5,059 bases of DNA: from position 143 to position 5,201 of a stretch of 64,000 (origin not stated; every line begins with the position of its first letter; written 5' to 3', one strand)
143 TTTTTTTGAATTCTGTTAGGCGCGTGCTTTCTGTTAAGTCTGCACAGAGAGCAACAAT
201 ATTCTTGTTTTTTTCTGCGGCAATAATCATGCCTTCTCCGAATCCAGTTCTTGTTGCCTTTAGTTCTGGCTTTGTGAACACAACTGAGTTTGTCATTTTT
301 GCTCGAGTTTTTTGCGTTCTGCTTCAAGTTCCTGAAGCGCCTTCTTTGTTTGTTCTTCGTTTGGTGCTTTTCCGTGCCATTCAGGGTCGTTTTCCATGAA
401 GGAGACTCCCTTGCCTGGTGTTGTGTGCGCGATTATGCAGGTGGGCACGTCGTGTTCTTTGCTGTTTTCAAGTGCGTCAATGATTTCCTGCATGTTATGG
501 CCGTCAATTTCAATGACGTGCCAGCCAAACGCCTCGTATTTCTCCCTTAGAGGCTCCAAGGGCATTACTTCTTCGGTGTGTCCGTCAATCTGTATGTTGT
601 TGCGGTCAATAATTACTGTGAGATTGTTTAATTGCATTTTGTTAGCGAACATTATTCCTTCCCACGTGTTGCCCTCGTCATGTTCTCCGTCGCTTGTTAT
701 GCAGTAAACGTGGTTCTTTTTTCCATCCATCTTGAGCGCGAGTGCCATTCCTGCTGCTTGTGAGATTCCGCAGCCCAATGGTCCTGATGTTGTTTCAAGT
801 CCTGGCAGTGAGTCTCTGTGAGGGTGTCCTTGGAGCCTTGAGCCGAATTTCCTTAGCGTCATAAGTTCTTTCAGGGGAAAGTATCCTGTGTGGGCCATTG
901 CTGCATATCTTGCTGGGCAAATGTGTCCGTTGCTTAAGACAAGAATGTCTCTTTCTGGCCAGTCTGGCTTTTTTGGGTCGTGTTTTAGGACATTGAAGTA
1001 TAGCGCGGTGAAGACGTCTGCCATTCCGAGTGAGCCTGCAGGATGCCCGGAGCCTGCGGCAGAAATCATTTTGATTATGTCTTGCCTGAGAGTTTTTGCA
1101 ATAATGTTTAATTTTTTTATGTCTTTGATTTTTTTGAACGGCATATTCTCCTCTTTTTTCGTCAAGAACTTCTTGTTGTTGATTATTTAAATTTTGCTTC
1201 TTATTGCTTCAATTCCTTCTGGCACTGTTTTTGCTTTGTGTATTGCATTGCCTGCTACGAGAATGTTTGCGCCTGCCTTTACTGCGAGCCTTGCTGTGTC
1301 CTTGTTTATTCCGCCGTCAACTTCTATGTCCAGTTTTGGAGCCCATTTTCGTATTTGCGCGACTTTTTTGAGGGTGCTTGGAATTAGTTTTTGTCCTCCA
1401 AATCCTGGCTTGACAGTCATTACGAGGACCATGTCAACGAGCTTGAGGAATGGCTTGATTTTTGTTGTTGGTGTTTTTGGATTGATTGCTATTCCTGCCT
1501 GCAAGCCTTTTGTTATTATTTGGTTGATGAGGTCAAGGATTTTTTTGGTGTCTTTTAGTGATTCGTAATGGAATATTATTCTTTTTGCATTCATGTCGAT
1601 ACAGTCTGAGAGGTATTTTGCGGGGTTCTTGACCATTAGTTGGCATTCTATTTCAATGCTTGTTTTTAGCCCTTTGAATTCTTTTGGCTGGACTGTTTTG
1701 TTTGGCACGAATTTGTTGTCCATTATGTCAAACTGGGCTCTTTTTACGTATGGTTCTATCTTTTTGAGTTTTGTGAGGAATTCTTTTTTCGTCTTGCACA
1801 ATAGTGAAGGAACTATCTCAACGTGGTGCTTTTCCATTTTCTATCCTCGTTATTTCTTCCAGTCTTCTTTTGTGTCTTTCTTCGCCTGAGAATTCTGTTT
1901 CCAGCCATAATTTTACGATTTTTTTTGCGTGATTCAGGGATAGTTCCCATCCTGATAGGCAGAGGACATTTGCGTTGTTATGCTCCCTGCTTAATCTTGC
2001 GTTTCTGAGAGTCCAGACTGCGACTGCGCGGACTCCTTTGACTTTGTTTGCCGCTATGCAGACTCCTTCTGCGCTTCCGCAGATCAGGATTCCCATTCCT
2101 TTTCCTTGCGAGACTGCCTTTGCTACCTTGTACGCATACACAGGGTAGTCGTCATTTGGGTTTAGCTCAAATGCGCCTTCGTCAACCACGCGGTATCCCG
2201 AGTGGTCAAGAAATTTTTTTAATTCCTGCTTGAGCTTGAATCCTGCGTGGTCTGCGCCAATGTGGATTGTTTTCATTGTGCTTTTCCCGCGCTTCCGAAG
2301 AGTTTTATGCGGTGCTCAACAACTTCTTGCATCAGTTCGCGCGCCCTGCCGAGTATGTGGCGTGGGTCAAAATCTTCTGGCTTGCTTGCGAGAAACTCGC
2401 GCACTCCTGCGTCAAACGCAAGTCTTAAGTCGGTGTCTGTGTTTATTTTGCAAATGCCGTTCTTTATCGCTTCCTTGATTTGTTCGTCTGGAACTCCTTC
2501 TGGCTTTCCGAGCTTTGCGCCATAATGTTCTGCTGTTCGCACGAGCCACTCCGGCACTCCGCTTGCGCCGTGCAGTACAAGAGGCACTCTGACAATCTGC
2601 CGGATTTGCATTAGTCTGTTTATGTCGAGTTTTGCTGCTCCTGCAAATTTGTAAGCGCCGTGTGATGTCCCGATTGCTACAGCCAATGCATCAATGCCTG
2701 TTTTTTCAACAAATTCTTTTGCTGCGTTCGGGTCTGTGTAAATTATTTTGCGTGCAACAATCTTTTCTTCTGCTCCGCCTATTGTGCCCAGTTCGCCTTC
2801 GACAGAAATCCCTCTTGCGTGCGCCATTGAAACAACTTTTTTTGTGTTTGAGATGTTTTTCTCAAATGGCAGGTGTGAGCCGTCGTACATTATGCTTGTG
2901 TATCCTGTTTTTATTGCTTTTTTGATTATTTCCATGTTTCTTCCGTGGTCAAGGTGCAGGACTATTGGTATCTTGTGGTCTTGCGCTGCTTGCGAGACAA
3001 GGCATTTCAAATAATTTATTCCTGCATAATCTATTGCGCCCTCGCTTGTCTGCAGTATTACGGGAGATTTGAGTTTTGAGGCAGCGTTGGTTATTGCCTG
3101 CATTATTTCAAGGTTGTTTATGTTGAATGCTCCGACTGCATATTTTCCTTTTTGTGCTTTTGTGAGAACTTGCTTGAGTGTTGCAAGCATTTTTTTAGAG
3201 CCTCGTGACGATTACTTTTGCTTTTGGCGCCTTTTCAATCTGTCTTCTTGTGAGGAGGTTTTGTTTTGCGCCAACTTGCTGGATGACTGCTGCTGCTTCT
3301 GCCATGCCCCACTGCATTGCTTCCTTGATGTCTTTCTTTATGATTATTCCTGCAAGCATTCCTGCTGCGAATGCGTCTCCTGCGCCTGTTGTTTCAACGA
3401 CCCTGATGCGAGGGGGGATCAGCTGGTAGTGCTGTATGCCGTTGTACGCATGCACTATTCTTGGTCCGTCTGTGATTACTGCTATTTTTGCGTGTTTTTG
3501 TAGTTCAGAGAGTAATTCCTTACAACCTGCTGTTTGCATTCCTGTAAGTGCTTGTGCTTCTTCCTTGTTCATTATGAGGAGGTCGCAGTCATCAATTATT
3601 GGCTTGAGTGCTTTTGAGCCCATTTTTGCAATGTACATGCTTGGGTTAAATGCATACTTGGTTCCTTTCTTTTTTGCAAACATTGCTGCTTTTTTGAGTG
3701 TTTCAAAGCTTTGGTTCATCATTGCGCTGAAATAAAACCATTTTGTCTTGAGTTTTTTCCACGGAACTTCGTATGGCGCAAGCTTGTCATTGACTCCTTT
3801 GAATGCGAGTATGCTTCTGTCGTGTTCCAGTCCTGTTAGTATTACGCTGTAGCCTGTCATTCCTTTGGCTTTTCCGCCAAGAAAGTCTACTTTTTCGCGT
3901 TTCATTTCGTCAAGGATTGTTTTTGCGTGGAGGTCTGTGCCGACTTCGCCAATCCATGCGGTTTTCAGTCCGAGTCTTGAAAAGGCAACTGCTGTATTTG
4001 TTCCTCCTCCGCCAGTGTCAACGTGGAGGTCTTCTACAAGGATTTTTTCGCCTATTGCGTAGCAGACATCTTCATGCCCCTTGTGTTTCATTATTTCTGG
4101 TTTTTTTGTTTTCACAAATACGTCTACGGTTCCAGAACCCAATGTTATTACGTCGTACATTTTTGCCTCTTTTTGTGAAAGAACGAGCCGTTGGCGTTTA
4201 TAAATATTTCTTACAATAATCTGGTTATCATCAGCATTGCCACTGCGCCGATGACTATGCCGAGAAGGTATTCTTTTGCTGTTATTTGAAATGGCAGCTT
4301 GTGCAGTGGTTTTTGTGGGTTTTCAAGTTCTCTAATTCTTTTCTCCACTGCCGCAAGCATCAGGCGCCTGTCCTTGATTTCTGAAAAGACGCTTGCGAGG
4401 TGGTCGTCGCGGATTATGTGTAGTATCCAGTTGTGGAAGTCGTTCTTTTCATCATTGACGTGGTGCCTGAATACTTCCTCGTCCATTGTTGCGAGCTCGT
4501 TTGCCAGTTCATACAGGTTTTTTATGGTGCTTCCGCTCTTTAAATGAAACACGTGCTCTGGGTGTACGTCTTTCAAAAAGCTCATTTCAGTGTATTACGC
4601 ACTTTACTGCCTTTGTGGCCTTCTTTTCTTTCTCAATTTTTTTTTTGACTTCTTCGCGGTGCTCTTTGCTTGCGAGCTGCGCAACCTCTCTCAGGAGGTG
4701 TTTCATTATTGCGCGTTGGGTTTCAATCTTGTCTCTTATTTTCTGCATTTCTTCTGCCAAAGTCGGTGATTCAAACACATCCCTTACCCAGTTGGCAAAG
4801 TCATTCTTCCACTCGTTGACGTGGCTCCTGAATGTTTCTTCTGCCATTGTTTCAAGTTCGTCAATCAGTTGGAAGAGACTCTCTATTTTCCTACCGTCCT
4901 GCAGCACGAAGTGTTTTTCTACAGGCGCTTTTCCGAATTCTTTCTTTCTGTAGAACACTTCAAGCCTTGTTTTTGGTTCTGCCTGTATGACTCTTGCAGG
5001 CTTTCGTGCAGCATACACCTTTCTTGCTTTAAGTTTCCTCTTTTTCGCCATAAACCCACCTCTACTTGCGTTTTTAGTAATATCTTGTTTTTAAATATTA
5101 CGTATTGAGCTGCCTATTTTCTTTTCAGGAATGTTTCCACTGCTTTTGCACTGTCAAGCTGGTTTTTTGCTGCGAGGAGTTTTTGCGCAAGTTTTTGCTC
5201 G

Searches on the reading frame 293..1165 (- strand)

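Call 70: search_protein_families(library=pfam, proteins=[window:293-1165:-], max_evalue=0.001)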
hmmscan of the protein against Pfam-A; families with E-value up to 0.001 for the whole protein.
window:293-1165:- (290 aa): 4 families
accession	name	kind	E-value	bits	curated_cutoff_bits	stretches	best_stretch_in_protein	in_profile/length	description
PF00456.26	Transketolase_N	-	1.7e-61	208.5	22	1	22-281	5-276/334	Transketolase, thiamine diphosphate binding domain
PF13292.11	DXP_synthase_N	-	7.7e-17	61.9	21.2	1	15-194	14-176/274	1-deoxy-D-xylulose-5-phosphate synthase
PF00676.26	E1_dh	-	3.2e-08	33.3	22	1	122-237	95-209/300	Dehydrogenase E1 component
PF02775.26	TPP_enzyme_C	-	0.00075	19.8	21.9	0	124-244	24-149/151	Thiamine pyrophosphate enzyme, C-terminal TPP binding domain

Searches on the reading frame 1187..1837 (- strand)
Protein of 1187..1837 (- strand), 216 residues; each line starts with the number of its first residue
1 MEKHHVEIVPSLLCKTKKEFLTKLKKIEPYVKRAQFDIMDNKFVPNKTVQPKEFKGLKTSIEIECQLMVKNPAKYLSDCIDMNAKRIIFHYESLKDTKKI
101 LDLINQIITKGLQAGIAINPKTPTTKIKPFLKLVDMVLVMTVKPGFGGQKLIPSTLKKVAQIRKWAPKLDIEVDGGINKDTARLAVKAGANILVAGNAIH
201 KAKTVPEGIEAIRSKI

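Call 70: search_protein_families(library=pfam, proteins=[window:1187-1837:-], max_evalue=0.001)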
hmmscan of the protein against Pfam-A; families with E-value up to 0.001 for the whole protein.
window:1187-1837:- (216 aa): 1 family
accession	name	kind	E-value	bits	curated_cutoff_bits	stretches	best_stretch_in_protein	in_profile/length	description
PF00834.25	Ribul_P_3_epim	-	4.7e-53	180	21.1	1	8-199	2-197/198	Ribulose-phosphate 3 epimerase family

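Call 104: find_encoding_contigs(protein=window:1187-1837:-, flank=10000, max_places=1)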
Protein window:1187-1837:- (216 aa): 2 contigs read that carry it; 1 place shown.
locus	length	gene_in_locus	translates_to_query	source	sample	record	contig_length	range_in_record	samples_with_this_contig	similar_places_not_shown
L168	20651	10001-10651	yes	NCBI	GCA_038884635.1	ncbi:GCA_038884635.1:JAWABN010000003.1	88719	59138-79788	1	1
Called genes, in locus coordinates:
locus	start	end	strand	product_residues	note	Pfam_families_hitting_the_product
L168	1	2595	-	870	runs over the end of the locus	PF00690:Cation_ATPase_N, PF00122:E1-E2_ATPase, PF13246:Cation_ATPase, PF00702:Hydrolase, PF08282:Hydrolase_3 (faint), PF00689:Cation_ATPase_C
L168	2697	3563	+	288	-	PF00571:CBS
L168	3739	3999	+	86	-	PF14947:HTH_45 (weak), PF01022:HTH_5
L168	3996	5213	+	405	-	PF08323:Glyco_transf_5, PF13439:Glyco_transf_4, PF13579:Glyco_trans_4_4, PF20706:GT4-conflict, PF00534:Glycos_transf_1, PF13692:Glyco_trans_1_4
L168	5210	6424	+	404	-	PF03065:Glyco_hydro_57, PF01522:Polysacc_deac_1 (weak)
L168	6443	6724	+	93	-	-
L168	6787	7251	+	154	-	-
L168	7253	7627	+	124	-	-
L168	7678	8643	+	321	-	PF00294:PfkB, PF08543:Phos_pyr_kin (faint)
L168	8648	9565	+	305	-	PF01116:F_bP_aldolase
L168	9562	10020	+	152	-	PF02502:LacAB_rpiB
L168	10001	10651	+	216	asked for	PF00834:Ribul_P_3_epim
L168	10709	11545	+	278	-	PF00456:Transketolase_N, PF13292:DXP_synthase_N, PF00676:E1_dh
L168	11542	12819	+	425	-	PF02779:Transket_pyr, PF02780:Transketolase_C, PF22613:Transketolase_C_1 (faint)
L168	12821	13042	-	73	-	-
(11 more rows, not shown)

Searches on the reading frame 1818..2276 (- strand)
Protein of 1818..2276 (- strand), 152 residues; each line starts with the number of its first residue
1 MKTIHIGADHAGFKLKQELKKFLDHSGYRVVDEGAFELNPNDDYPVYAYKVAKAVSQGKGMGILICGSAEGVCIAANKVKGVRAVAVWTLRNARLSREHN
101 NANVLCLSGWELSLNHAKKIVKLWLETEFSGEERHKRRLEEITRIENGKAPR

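Call 70: search_protein_families(library=pfam, proteins=[window:1818-2276:-], max_evalue=0.001)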
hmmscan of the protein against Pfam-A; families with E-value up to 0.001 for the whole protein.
window:1818-2276:- (152 aa): 1 family
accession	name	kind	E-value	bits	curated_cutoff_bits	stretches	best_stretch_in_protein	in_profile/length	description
PF02502.23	LacAB_rpiB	-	2.3e-48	164.1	24.7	1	4-142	1-138/138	Ribose/Galactose Isomerase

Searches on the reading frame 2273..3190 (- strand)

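Call 70: search_protein_families(library=pfam, proteins=[window:2273-3190:-], max_evalue=0.001)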
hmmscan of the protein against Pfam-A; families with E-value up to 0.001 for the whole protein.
window:2273-3190:- (305 aa): 1 family
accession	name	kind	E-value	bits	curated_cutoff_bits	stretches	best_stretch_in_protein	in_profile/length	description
PF01116.26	F_bP_aldolase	-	5.5e-109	364.4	25.5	1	4-303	2-277/277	Fructose-bisphosphate aldolase class-II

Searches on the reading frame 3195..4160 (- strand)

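Call 70: search_protein_families(library=pfam, proteins=[window:3195-4160:-], max_evalue=0.001)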
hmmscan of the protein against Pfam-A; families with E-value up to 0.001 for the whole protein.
window:3195-4160:- (321 aa): 2 families
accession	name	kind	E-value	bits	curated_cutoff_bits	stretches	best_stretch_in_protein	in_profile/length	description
PF00294.29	PfkB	-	4.5e-42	144.9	25.8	1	37-302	23-299/302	pfkB family carbohydrate kinase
PF08543.17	Phos_pyr_kin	-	2.1e-05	24.4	27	1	184-287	111-226/246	Phosphomethylpyrimidine kinase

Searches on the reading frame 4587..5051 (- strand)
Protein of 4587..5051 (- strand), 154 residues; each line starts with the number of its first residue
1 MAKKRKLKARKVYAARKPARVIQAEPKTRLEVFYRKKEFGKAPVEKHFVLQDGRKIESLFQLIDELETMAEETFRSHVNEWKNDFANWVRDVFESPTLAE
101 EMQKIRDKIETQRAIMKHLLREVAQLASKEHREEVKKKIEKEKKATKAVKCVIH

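Call 70: search_protein_families(library=pfam, proteins=[window:4587-5051:-], max_evalue=0.001)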
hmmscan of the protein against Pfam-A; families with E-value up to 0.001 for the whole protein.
window:4587-5051:- (154 aa): 1 family
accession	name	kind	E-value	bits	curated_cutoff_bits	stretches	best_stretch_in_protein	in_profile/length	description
PF19027.5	DUF5752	-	1.7e-05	24.7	23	1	77-132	50-108/208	Family of unknown function (DUF5752)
